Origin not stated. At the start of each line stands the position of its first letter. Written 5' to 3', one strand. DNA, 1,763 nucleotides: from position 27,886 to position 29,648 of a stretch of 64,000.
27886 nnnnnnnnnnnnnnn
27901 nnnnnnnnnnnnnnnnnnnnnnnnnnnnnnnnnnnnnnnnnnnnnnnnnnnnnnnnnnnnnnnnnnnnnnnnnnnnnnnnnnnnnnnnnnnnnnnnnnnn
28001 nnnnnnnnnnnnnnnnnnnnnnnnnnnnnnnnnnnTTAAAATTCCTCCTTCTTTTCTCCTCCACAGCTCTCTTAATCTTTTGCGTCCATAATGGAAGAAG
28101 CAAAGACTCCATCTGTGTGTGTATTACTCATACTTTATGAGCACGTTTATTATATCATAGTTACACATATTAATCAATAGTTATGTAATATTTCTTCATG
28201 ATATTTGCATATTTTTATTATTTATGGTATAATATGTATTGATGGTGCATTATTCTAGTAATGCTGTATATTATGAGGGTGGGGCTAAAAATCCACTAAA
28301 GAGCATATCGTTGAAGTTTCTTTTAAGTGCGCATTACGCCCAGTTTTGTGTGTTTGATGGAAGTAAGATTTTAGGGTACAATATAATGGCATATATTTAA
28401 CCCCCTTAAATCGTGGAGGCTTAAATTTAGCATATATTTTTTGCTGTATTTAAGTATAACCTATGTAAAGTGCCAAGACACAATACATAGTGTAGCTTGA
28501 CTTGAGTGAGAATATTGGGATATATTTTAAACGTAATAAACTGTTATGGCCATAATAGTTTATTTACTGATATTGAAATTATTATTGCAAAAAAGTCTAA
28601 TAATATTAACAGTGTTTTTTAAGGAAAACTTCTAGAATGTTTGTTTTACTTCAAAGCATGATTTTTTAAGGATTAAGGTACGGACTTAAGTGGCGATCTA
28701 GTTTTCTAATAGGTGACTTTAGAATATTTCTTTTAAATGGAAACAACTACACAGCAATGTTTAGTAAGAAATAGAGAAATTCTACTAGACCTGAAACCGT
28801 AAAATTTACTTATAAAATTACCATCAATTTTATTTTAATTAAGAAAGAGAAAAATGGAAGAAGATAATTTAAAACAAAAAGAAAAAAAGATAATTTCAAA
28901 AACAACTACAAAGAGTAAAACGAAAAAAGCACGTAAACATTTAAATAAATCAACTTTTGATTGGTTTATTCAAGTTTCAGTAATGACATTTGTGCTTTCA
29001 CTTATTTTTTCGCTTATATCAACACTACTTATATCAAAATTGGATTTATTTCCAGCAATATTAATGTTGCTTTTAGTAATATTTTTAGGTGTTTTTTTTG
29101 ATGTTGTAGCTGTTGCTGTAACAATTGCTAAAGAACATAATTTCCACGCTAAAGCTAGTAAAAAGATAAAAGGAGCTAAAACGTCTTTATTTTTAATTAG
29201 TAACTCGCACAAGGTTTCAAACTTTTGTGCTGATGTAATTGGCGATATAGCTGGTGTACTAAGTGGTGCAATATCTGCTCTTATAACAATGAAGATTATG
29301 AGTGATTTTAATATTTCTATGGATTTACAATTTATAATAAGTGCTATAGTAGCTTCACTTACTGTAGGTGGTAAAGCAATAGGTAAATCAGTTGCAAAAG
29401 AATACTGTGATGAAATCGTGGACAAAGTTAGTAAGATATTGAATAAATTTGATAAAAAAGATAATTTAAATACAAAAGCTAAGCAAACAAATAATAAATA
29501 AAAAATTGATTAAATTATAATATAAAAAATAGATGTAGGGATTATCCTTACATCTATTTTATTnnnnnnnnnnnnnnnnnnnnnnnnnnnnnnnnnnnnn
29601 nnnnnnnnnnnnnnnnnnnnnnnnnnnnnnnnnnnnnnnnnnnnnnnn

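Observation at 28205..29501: ~600-nt promoter-driven, ORF-free, GC-enriched structured region feeding into a Lys-rich 4-TM protein: OLE RNA/OapA-like ribonucleoprotein locus in a non-canonical context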

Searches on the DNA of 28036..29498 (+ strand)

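Call 15: search_rna_families(sources=[L001, L002, L003, L004, L005, L006, L007, L008], threshold=gathering)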
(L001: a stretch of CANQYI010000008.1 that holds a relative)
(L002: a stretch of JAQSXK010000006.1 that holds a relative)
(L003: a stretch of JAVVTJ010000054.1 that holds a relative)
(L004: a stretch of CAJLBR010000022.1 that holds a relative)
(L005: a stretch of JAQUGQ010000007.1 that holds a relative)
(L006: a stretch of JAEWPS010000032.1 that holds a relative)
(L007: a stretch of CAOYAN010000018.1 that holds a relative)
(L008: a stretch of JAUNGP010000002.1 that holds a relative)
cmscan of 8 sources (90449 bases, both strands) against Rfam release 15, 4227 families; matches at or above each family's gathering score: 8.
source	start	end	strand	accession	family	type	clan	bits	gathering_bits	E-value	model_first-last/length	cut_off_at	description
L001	5377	5984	+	RF01071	OLE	Gene;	-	367.1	50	4e-104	1-616/616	no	Ornate Large Extremophilic RNA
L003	1453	2051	+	RF01071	OLE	Gene;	-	366.7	50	5.3e-104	1-616/616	no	Ornate Large Extremophilic RNA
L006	5378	5978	+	RF01071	OLE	Gene;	-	364.6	50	2.3e-103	1-616/616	no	Ornate Large Extremophilic RNA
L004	1957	2569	+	RF01071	OLE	Gene;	-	358.9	50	1.1e-101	1-616/616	no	Ornate Large Extremophilic RNA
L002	5378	5978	+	RF01071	OLE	Gene;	-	357.4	50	3.1e-101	1-616/616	no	Ornate Large Extremophilic RNA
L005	5316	5916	+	RF01071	OLE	Gene;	-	346.5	50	5.2e-98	1-616/616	no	Ornate Large Extremophilic RNA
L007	5334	5942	+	RF01071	OLE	Gene;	-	342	50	1.1e-96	1-616/616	no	Ornate Large Extremophilic RNA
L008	5179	5790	+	RF01071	OLE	Gene;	-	337.6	50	2.4e-95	1-616/616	no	Ornate Large Extremophilic RNA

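Call 37: search_rna_families(sources=[L009, L012, L013], threshold=gathering)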
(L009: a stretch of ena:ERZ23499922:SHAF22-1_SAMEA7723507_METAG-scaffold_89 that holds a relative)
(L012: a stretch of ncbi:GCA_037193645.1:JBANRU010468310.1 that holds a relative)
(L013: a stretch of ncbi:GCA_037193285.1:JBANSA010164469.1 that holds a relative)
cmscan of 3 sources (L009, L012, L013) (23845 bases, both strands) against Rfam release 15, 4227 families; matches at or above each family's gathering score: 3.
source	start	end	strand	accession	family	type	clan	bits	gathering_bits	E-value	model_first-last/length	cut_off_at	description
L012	5415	5971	+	RF01071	OLE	Gene;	-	329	50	2.2e-93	1-616/616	no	Ornate Large Extremophilic RNA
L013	3096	3652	+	RF01071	OLE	Gene;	-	329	50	2.2e-93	1-616/616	no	Ornate Large Extremophilic RNA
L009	5378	5990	+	RF01071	OLE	Gene;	-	298.5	50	2.4e-84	1-616/616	no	Ornate Large Extremophilic RNA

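Call 62: search_rna_families(sources=[L014, L015, L016], threshold=gathering)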
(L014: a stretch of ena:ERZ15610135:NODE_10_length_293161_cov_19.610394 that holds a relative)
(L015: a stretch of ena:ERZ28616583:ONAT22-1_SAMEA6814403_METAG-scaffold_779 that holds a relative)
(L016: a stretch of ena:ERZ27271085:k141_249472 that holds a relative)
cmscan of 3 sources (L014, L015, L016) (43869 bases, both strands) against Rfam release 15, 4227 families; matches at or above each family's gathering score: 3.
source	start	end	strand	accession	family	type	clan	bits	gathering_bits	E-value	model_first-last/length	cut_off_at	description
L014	6376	6988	+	RF01071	OLE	Gene;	-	355.9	50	4e-101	1-616/616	no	Ornate Large Extremophilic RNA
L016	6364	6978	+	RF01071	OLE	Gene;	-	352.1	50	5.7e-100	1-616/616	no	Ornate Large Extremophilic RNA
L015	6294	6908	+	RF01071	OLE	Gene;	-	333.2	50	2.2e-94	1-616/616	no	Ornate Large Extremophilic RNA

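Call 63: search_rna_families(source=window, start=28036, end=28900, threshold=evalue, max_evalue=10)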
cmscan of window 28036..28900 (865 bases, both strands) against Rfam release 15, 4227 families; matches with E-value up to 10: 4.
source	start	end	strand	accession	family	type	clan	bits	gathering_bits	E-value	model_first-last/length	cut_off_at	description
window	28226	28840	+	RF01071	OLE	Gene;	-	345.4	50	1.1e-99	1-616/616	no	Ornate Large Extremophilic RNA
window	28431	28526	-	RF00171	Tombus_5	Cis-reg;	-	20.3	43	0.18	1-166/166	no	Tombusvirus 5' UTR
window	28052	28139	-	RF00127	t44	Gene; sRNA;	-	19.1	44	0.39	1-95/95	no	t44 RNA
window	28559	28593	-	RF02350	psRNA6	Gene; sRNA;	-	9.5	60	5.2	1-333/333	no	Nitrosomonas sRNA psRNA6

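Call 72: search_rna_families(sources=[L017, L018], threshold=gathering)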
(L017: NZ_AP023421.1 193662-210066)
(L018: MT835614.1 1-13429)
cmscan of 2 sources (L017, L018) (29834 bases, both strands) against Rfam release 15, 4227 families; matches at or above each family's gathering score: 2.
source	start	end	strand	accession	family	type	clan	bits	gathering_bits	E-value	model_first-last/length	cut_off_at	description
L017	7172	7836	+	RF01071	OLE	Gene;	-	399.8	50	2.6e-114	1-616/616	no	Ornate Large Extremophilic RNA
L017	15260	15508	+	RF00230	T-box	Cis-reg; leader;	-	93.6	93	1.6e-19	1-219/219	no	T-box leader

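Call 75: search_rna_families(source=L018, start=1, end=1500, threshold=evalue, max_evalue=1)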
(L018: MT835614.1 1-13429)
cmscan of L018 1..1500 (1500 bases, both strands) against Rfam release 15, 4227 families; matches with E-value up to 1: 0.
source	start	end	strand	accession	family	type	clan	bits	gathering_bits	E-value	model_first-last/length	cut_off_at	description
